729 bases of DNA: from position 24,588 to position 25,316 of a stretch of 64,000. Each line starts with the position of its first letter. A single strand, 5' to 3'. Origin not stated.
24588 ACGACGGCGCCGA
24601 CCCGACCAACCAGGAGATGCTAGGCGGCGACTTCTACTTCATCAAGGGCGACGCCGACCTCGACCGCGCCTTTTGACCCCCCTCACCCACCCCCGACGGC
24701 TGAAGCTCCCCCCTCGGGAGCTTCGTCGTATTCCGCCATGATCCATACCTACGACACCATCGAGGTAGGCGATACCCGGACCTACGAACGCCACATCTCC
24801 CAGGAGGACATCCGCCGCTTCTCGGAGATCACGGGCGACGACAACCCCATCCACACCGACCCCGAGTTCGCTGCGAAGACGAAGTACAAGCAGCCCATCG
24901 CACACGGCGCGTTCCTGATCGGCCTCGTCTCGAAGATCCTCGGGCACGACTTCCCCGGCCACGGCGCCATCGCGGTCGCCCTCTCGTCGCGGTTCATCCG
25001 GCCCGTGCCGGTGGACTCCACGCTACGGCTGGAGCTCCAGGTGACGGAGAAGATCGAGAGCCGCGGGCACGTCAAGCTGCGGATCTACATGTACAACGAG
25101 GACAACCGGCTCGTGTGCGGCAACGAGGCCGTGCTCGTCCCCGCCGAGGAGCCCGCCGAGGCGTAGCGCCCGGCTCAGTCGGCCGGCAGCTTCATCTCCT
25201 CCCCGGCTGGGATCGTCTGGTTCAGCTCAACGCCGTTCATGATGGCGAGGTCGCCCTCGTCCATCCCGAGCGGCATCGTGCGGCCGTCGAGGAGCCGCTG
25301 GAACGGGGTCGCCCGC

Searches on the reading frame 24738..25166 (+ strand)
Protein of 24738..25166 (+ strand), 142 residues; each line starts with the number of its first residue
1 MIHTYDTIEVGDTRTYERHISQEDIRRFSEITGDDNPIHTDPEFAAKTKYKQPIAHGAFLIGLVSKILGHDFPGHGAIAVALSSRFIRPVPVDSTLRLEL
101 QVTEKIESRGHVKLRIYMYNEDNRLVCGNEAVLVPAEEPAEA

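Call 8: search_protein_families(library=pfam, proteins=[window:24738-25166:+], max_evalue=0.01)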
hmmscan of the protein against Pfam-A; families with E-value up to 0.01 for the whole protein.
window:24738-25166:+ (142 aa): 3 families
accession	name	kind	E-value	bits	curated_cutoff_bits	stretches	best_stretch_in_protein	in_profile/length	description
PF01575.25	MaoC_dehydratas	-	2.3e-24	85.8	27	1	16-112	14-111/123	MaoC like domain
PF13452.11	FAS1_DH_region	-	1.4e-06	28.9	22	1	16-103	10-101/132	FAS1-like, dehydratase domain region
PF03061.28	4HBT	-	0.0006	20.5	20.6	1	68-126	24-78/79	Thioesterase superfamily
